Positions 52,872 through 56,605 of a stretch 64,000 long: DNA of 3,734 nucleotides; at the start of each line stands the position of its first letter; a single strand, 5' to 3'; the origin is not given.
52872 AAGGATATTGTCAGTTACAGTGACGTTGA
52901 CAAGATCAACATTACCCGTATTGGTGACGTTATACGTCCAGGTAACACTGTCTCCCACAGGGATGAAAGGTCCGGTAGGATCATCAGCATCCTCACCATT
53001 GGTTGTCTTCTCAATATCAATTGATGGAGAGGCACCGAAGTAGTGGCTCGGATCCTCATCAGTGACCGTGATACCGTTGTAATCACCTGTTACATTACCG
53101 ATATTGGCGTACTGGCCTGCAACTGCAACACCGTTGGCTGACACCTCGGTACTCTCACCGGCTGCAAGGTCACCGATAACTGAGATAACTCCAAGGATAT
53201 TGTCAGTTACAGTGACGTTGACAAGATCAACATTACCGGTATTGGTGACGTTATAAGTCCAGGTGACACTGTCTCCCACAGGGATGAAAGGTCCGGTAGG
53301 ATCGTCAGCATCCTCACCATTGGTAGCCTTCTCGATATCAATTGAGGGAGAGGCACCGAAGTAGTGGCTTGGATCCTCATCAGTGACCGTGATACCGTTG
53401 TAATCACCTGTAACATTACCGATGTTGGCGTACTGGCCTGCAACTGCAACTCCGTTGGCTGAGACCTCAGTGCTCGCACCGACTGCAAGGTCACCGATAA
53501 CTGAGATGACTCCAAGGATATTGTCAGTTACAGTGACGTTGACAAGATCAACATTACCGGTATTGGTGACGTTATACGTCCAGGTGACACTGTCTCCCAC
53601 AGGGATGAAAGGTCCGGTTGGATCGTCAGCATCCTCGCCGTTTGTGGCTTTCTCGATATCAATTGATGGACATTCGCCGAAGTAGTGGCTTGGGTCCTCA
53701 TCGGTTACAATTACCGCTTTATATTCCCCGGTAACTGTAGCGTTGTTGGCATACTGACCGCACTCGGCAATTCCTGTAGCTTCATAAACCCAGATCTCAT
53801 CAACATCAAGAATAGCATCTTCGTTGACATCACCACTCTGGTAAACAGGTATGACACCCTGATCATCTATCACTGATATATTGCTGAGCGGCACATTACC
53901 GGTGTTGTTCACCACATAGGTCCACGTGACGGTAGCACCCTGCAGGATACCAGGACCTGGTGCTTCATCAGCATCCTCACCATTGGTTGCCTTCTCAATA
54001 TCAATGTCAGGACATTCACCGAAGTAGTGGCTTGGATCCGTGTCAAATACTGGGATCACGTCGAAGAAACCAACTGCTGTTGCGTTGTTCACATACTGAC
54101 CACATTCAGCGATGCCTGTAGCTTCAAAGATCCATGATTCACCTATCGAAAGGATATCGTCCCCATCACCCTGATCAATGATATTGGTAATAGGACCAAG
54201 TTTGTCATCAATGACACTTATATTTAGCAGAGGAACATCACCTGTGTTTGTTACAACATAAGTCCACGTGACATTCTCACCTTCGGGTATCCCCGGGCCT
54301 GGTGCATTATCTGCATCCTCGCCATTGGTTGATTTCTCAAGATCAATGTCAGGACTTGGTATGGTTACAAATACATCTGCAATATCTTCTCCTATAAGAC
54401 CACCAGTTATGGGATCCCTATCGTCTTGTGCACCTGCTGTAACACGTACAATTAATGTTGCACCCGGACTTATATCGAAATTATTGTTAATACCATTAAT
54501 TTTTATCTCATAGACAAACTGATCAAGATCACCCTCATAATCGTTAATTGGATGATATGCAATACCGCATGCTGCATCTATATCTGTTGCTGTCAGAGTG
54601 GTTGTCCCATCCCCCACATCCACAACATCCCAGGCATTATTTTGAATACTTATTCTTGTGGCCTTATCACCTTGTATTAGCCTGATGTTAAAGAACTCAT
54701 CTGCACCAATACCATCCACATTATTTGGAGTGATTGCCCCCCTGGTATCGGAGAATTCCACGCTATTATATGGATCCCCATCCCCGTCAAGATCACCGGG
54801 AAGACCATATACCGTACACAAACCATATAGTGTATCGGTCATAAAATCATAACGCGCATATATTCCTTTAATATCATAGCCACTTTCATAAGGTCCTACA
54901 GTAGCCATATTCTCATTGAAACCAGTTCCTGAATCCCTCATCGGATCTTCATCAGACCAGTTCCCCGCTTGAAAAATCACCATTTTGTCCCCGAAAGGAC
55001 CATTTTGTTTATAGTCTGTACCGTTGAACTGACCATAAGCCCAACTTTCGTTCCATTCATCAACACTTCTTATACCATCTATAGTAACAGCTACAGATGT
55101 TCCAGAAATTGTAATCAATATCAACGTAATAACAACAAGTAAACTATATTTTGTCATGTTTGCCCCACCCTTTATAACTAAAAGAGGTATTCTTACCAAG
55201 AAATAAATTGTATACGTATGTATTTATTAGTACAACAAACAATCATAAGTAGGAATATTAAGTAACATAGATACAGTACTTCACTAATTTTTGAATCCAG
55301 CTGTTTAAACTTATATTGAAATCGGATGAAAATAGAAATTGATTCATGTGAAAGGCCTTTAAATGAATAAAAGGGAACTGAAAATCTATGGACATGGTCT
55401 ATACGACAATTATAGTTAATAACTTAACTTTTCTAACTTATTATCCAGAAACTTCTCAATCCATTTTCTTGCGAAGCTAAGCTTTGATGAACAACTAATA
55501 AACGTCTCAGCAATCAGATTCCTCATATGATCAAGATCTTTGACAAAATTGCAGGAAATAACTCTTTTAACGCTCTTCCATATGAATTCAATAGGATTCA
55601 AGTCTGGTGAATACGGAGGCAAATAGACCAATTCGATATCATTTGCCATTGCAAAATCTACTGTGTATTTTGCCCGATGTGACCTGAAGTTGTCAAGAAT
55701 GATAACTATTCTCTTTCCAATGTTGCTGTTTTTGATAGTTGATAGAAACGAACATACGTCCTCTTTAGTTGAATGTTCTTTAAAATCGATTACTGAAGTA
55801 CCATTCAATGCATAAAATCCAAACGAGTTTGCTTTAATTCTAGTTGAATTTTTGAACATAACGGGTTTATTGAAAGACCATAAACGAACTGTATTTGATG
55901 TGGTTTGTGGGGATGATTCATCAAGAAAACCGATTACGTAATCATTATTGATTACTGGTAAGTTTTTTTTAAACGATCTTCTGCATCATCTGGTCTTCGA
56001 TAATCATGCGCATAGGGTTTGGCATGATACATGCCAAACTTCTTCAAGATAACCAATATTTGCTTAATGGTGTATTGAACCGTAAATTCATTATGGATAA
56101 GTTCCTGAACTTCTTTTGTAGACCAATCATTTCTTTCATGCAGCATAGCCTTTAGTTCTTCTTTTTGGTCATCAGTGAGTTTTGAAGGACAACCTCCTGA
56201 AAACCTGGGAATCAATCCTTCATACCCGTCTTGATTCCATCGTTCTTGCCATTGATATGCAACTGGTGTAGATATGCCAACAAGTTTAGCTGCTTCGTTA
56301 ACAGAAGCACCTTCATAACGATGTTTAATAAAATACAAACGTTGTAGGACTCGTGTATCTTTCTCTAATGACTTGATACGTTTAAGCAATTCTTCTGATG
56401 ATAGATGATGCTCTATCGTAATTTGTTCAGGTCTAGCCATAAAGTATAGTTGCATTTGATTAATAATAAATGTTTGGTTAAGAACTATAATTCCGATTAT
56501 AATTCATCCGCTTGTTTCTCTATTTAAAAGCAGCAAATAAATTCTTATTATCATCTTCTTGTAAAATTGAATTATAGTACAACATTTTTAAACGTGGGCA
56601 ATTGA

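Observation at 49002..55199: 2065-aa surface protein built from eleven near-identical 321-bp tandem repeats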

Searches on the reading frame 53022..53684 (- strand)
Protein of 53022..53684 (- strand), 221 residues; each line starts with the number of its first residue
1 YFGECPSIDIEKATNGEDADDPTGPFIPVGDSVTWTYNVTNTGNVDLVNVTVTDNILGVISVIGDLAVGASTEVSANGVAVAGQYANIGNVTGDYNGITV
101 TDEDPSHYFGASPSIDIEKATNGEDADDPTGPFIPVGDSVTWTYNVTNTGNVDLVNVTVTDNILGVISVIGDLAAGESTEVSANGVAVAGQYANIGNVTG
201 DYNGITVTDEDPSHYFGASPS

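Call 29: search_solved_structures(query=window:53022-53684:-, max_evalue=1, show_alignments=2)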
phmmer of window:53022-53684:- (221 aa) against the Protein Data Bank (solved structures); distinct sequences matched with E-value up to 1: 6.
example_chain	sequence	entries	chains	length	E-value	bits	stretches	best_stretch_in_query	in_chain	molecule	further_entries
9cla_A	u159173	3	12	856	0.13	15.4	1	17-64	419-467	Potassium voltage-gated channel subfamily A member 3,Green fluorescent protein | Potassium voltage-gated channel subfamily A member 3/mVenus fusion protein,Gree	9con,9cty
7wf4_D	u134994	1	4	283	0.26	14.5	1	17-64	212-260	Potassium voltage-gated channel subfamily A member 3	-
7wf3_B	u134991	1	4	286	0.26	14.4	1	17-64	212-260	Potassium voltage-gated channel subfamily A member 3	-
7ej1_B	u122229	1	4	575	0.7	13.1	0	17-64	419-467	Potassium voltage-gated channel subfamily A member 3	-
7ej2_B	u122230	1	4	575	0.79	12.9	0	17-64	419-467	Potassium voltage-gated channel subfamily A member 3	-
9eef_A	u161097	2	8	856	1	12.6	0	17-64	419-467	Potassium voltage-gated channel subfamily A member 3,Green fluorescent protein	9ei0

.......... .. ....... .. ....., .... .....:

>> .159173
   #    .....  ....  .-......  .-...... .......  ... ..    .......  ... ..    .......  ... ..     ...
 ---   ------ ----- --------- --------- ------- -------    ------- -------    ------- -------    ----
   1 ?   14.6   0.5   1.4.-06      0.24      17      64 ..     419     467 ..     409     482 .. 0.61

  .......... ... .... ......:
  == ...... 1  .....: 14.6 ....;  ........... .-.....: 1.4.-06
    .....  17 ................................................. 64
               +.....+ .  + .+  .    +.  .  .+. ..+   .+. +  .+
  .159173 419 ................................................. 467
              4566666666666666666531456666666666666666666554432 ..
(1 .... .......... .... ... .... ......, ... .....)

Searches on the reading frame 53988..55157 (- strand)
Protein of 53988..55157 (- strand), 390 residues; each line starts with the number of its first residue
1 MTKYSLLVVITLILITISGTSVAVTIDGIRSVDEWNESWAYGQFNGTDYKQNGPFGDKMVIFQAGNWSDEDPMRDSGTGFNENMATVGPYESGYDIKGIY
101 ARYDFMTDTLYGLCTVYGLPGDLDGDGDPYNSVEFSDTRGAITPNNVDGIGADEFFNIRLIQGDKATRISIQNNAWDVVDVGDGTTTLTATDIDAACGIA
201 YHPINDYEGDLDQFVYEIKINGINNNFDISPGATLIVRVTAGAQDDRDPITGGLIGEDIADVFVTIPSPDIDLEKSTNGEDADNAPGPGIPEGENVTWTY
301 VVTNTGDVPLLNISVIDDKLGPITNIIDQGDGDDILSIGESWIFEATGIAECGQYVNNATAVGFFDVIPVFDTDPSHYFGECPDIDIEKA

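Call 39: predict_structure(alignment_id=A1)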
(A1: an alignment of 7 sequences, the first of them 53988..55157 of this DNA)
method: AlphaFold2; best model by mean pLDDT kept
length: 390 residues; sequences in the alignment: 7
mean_pLDDT: 64.7   pTM: 0.60
mean pLDDT of the five models: 64.7, 63.2, 63.2, 63.2, 59.7
residues with pLDDT >= 90: 55; 70-90: 136; 50-70: 77; < 50: 122
segments of 3 or more residues with pLDDT < 50: 1-5, 14-94, 128-144, 201-210, 248-252
pLDDT, mean of each block of 10 residues (from residue 1): 51 43 23 29 29 33 32 32 29 50 76 59 53 44 51 73 85 74 82 68 39 65 87 79 57 54 77 92 86 92 89 92 89 81 92 88 86 92 69
secondary structure, 60 per line:
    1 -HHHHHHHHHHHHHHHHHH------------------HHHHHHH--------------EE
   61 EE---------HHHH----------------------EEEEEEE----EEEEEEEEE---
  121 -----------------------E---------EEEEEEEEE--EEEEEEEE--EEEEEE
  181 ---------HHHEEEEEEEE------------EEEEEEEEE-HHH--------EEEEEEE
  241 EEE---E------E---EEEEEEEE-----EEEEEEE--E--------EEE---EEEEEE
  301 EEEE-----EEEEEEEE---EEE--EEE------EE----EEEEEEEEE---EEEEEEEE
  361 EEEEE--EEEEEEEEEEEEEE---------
elements in order: H2-19 H38-44 E59-62 H72-75 E98-104 E109-117 E154-162 E165-172 E175-180 E193-200 E213-221 E234-243 E258-265 E271-277 E289-291 E295-304 E310-317 E321-323 E326-328 E341-349 E353-365 E368-381
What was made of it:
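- The head domain has no known ligand and was poorly modelled (pLDDT below 50 for residues 14-94; call 39).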

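Call 42: fold_search(model_id=the predicted structure, library=pdb)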
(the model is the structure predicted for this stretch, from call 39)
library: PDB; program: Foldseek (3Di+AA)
matches with E <= 10: 1779; with E <= 0.001: 40
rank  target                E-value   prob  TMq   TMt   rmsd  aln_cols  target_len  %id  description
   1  8xez_A                2.8e-06  1.00  0.20  0.10  15.6       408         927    8  Cryo-EM structure of integrin ITGAV/ITGB3 complex, conformation 5 (released 2024-12-18)
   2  8cs9_X                8.1e-06  1.00  0.19  0.13  15.4       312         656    8  Composite reconstruction of Class 1 of the erythrocyte ankyrin-1 complex (released 2022-07-20)
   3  6a8p_A                8.6e-06  1.00  0.17  0.11  13.8       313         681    8  Transglutaminase 2 mutant G224V in complex with GTP (released 2018-09-26)
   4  6avq_A                9.1e-06  1.00  0.22  0.11  13.9       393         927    8  The Therapeutic Antibody LM609 Selectively Inhibits Ligand Binding to Human alpha-V beta-3 Integrin via Steric Hindran (released 2017-11-01)
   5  8t2v_A                1.2e-05  1.00  0.22  0.11  14.8       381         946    9  Cryo-EM Structures of Full-length Integrin alphaIIbbeta3 in Native Lipids (released 2023-07-26)
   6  7uzs                  2.5e-05  1.00  0.20  0.13  13.9       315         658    8  Protein 4.2 (local refinement from consensus reconstruction of ankyrin complex classes) (released 2022-07-20)
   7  6kzb_C                2.5e-05  1.00  0.18  0.12  14.4       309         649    8  Transglutaminase2 complexed with calcium (released 2020-12-09)
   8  2q3z_A                2.7e-05  1.00  0.18  0.12  13.6       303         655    8  Transglutaminase 2 undergoes large conformational change upon activation (released 2007-10-23)
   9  4g1m_A                3.1e-05  0.99  0.20  0.11  15.1       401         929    8  Re-refinement of alpha V beta 3 structure (released 2012-12-12)
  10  9e8a_A                5.4e-05  0.99  0.21  0.10  15.2       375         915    7  Integrin aIIbb3 bent conformation from human platelet membrane crude preparation (released 2025-10-15)
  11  4kkq_A                5.7e-05  0.98  0.17  0.26  21.2       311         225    9  Crystal structure of Vibrio cholerae RbmA (crystal form 1) (released 2013-05-22)
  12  3ly6_A                6.0e-05  0.99  0.18  0.12  14.6       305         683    9  Crystal structure of human transglutaminase 2 complex with adenosine 5' Triphosphate (released 2010-08-18)
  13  8csw                  7.9e-05  1.00  0.20  0.12  15.8       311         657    8  Local refinement of protein 4.2 in Class 2 of erythrocyte ankyrin-1 complex (released 2022-07-20)
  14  4kkr_A                8.3e-05  0.96  0.17  0.26  21.8       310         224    8  Crystal structure of Vibrio cholerae RbmA (crystal form 3) (released 2013-05-22)
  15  3fcs_A                8.7e-05  0.99  0.23  0.11  15.2       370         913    9  Structure of complete ectodomain of integrin aIIBb3 (released 2009-01-20)
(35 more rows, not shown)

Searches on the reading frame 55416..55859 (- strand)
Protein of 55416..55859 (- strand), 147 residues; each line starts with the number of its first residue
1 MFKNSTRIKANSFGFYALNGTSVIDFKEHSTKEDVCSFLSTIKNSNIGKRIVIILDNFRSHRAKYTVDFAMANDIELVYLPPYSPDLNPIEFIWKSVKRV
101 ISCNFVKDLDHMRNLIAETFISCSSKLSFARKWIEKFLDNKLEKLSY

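Call 13: search_protein_families(library=pfam, proteins=[window:55416-55859:-], max_evalue=0.001)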
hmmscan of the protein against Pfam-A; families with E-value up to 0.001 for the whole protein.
window:55416-55859:- (147 aa): 2 families
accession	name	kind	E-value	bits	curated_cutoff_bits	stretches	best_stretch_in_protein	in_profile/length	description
PF13358.12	DDE_3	-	3.9e-21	75.9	28.6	1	11-112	39-145/146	DDE superfamily endonuclease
PF03184.25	DDE_1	-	5.1e-05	23.4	22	1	42-107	70-136/177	DDE superfamily endonuclease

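Call 14: search_protein_families(library=ncbifam, proteins=[window:55416-55859:-], max_evalue=0.001)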
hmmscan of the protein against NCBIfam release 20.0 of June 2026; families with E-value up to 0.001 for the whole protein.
window:55416-55859:- (147 aa): 1 family
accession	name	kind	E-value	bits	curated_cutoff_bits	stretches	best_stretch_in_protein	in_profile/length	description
NF033545.0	transpos_IS630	equivalog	3.5e-32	112.1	100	1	9-122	182-297/299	IS630 family transposase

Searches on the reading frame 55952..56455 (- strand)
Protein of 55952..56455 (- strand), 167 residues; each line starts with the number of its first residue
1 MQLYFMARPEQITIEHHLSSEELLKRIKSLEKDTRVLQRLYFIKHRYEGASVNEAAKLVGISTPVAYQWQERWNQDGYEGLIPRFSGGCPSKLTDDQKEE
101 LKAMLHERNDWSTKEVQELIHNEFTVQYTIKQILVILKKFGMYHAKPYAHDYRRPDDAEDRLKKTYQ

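Call 13: search_protein_families(library=pfam, proteins=[window:55952-56455:-], max_evalue=0.001)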
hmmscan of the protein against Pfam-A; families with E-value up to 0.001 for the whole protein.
window:55952-56455:- (167 aa): 5 families
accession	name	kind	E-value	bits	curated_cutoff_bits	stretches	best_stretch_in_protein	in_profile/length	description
PF13565.12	HTH_32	-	4.6e-15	56.4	33.7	1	66-133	2-69/73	Homeodomain-like domain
PF13384.12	HTH_23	-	1e-12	47.9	24.6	1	34-82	2-50/50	Homeodomain-like domain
PF13551.12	HTH_29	-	5.3e-11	42.9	28.1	1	43-98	5-63/64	Winged helix-turn helix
PF13518.12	HTH_28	-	9.4e-07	29.2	25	1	48-86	11-48/52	Helix-turn-helix domain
PF13592.12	HTH_33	-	0.00025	21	25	1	111-154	5-48/60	Winged helix-turn helix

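Call 14: search_protein_families(library=ncbifam, proteins=[window:55952-56455:-], max_evalue=0.001)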
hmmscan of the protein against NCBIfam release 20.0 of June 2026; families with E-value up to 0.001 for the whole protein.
window:55952-56455:- (167 aa): 3 families
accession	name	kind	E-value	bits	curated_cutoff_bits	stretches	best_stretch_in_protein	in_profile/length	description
NF033545.0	transpos_IS630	equivalog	2.2e-25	89.7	100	1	39-165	2-133/299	IS630 family transposase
NF033577.2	transpos_IS481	equivalog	1.4e-10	41.2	224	1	40-144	3-109/284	IS481 family transposase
NF033516.0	transpos_IS3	equivalog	0.0002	20.8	160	1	21-152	75-190/369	IS3 family transposase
